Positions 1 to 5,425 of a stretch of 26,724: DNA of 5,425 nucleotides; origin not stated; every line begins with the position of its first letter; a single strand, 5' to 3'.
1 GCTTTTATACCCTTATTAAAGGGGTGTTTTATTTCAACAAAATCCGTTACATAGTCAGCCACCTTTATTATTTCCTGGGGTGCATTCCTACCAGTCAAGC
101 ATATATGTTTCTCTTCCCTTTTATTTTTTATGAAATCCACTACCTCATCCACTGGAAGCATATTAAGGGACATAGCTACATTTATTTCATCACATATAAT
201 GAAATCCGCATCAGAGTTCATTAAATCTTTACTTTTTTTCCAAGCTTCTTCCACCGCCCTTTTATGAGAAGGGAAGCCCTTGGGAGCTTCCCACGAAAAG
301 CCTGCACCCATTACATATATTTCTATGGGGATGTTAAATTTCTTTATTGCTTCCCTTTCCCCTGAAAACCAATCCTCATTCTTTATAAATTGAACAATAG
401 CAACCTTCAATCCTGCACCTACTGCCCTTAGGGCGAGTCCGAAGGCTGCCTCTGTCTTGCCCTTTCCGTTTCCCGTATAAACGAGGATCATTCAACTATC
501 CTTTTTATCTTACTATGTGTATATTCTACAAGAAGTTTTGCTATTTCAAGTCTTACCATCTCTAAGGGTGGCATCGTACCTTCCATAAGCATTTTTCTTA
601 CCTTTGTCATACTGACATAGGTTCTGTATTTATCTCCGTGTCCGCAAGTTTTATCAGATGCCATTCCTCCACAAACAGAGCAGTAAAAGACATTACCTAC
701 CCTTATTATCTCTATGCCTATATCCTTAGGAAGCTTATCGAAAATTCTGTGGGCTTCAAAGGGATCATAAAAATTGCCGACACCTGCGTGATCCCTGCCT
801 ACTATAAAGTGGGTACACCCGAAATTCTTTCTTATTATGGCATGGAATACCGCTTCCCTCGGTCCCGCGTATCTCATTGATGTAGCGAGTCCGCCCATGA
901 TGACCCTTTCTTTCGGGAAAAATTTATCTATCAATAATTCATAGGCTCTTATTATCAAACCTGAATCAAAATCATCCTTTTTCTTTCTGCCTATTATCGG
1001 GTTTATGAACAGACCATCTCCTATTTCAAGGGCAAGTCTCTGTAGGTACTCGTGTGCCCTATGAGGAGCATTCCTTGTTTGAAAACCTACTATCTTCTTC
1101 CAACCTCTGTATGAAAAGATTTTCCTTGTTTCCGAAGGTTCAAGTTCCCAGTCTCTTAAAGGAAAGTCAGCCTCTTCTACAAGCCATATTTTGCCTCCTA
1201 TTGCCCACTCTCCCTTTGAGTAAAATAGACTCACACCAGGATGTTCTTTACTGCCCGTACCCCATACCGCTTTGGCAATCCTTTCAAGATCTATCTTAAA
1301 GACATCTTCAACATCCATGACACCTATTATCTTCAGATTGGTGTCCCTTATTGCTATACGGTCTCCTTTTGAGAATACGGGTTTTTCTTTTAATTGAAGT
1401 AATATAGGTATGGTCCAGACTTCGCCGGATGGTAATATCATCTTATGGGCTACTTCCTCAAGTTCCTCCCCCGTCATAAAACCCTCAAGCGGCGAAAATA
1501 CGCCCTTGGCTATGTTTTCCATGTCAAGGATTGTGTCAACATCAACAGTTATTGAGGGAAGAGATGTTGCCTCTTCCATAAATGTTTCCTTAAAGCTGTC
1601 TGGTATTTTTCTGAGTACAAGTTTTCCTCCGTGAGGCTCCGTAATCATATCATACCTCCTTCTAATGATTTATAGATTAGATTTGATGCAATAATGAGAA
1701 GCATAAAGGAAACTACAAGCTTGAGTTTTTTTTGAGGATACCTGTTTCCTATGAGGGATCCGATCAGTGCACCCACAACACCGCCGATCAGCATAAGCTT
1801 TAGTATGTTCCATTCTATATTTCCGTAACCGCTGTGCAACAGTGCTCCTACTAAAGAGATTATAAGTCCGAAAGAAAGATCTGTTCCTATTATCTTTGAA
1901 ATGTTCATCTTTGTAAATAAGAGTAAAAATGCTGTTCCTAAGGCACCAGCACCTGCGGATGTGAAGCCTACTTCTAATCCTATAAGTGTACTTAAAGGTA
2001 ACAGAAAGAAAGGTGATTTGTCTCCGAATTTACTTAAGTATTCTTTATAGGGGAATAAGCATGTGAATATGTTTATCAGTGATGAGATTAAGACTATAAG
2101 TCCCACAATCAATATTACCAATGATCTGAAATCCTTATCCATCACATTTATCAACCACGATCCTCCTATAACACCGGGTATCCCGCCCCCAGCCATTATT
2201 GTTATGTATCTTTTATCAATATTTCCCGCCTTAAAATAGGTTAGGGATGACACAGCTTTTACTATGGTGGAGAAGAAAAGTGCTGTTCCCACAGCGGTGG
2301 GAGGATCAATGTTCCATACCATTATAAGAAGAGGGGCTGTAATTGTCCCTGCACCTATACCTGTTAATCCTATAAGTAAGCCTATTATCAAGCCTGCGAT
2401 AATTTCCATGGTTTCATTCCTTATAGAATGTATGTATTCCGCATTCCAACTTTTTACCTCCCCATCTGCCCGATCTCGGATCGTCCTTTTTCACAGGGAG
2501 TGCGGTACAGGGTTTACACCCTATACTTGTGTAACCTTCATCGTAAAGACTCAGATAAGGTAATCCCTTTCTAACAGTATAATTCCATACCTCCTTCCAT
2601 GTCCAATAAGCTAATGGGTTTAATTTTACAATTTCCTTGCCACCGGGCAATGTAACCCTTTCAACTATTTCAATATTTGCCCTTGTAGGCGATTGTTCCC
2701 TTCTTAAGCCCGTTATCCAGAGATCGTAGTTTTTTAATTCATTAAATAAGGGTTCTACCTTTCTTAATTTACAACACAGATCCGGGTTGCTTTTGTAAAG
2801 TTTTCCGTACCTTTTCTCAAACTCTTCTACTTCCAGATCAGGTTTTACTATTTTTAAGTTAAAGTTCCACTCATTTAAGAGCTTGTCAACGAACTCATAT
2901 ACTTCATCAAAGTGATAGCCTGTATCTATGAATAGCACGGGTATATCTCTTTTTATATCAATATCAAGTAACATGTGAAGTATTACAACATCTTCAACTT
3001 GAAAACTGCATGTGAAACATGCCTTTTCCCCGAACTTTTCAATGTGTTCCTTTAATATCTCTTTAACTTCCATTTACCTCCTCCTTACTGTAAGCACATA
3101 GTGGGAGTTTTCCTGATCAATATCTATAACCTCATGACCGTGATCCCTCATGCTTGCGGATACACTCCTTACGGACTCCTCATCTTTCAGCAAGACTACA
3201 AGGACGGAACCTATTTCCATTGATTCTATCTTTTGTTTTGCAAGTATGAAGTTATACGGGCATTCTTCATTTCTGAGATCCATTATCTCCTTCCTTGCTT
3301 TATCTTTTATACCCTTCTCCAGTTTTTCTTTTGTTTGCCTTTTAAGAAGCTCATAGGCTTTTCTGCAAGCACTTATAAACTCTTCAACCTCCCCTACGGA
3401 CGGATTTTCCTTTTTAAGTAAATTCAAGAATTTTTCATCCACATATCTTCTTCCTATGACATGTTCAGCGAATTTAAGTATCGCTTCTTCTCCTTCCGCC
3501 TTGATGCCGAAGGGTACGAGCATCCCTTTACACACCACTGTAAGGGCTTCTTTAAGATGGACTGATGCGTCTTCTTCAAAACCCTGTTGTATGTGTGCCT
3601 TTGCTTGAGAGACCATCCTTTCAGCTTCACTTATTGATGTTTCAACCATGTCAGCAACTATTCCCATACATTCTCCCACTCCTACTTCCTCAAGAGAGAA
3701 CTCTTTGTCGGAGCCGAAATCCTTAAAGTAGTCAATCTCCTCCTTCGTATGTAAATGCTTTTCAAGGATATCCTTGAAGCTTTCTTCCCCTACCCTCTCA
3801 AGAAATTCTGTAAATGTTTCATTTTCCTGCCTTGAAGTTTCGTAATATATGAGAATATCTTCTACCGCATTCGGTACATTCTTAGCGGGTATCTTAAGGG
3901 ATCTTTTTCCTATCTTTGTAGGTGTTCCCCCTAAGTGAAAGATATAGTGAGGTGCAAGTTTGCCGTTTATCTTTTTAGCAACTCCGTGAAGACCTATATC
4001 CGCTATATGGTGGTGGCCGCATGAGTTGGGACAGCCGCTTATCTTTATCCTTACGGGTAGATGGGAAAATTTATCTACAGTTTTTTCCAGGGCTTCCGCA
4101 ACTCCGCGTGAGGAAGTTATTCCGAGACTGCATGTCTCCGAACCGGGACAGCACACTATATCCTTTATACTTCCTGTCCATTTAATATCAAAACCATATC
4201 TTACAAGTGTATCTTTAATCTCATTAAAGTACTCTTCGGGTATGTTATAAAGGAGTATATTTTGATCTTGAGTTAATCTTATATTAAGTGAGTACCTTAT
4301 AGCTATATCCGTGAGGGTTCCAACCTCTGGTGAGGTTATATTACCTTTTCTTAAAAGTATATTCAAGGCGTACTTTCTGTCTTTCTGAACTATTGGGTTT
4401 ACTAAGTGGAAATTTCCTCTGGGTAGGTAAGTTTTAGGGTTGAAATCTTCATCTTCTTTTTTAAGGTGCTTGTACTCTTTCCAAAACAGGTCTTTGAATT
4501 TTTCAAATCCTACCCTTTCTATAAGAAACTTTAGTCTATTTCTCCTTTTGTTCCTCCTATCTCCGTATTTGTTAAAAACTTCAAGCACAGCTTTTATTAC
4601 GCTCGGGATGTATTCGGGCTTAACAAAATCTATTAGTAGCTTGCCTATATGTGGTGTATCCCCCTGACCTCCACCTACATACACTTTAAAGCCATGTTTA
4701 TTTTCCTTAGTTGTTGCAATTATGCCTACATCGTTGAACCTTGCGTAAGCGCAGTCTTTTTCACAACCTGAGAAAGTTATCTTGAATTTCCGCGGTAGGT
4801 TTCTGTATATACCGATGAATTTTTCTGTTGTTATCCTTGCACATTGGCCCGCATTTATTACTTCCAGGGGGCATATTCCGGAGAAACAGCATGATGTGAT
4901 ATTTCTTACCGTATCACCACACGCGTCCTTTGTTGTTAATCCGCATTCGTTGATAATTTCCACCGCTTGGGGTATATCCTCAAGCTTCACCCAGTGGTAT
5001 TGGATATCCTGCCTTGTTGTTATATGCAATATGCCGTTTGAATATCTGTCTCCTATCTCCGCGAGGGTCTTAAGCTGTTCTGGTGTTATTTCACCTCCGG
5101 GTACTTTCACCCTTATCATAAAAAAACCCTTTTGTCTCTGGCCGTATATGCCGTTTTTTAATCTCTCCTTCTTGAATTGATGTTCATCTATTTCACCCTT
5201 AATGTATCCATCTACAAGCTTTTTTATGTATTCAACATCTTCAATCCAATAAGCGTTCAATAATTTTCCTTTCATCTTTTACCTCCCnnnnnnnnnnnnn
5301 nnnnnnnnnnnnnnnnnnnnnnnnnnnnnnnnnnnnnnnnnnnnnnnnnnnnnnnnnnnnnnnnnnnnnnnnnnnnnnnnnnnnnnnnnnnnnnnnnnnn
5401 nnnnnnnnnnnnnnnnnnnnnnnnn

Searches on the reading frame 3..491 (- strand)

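Call 7: search_protein_families(library=pfam, proteins=[window:3-491:-], max_evalue=0.001)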
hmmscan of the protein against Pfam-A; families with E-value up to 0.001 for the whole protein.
window:3-491:- (163 aa): 1 family
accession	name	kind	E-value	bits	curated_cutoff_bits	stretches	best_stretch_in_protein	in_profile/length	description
PF02572.21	CobA_CobO_BtuR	-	1.9e-55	188.2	25.7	1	1-163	4-165/172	ATP:corrinoid adenosyltransferase BtuR/CobO/CobP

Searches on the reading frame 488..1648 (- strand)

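Call 7: search_protein_families(library=pfam, proteins=[window:488-1648:-], max_evalue=0.001)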
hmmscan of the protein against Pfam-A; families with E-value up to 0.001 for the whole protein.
window:488-1648:- (386 aa): 2 families
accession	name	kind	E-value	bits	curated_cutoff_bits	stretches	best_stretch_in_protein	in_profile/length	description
PF01747.23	ATP-sulfurylase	-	2.8e-87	292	24.3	1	167-376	3-212/212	ATP-sulfurylase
PF14306.12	PUA_2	-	3.4e-45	153.9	27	1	4-158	2-158/159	PUA-like domain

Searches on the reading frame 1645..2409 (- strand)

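Call 7: search_protein_families(library=pfam, proteins=[window:1645-2409:-], max_evalue=0.001)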
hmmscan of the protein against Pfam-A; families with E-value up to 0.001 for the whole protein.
window:1645-2409:- (254 aa): 2 families
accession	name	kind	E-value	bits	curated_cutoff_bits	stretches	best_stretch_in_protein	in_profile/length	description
PF01925.25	TauE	-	5e-44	151.2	32.6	1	3-244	2-237/237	Sulfite exporter TauE/SafE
PF13488.11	Gly-zipper_Omp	-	0.00092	19.5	25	1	187-223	9-41/46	Glycine zipper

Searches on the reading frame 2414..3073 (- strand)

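Call 7: search_protein_families(library=pfam, proteins=[window:2414-3073:-], max_evalue=0.001)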
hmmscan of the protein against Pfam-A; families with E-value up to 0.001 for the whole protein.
window:2414-3073:- (219 aa): 1 family
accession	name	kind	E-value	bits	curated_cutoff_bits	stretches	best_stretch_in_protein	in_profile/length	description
PF01507.26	PAPS_reduct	-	4.5e-49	167.3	22.5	1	19-191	3-174/175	Phosphoadenosine phosphosulfate reductase domain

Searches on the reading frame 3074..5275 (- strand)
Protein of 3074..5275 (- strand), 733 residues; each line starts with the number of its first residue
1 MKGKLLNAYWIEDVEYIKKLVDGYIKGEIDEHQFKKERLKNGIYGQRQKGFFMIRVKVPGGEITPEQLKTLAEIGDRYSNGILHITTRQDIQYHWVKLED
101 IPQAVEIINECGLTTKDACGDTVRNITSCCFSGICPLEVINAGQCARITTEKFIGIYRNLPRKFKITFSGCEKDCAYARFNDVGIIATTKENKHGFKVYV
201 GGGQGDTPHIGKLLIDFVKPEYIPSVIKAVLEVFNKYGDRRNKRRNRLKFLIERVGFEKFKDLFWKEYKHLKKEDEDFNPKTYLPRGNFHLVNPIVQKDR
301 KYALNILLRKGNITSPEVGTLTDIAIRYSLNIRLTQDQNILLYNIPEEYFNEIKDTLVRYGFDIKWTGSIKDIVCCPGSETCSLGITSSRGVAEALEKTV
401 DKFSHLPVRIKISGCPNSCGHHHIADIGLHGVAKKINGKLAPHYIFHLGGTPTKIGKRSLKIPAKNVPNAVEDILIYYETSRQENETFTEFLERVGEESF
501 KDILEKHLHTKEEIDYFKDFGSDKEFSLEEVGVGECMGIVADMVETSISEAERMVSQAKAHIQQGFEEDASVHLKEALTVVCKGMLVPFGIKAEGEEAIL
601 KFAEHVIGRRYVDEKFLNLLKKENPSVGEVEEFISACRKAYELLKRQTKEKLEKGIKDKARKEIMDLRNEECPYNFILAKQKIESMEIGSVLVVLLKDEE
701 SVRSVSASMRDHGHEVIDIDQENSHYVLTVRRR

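Call 7: search_protein_families(library=pfam, proteins=[window:3074-5275:-], max_evalue=0.001)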
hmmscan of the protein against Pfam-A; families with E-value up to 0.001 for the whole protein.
window:3074-5275:- (733 aa): 3 families
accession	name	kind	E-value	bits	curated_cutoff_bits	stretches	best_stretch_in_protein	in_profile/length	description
PF01077.27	NIR_SIR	-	5e-62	208.5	27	2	119-268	1-154/158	Nitrite and sulphite reductase 4Fe-4S domain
PF03460.22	NIR_SIR_ferr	-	8.1e-36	122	24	2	44-110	1-68/69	Nitrite/Sulfite reductase ferredoxin-like half domain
PF01206.22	TusA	-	6e-17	61.7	28.6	1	665-732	3-70/70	Sulfurtransferase TusA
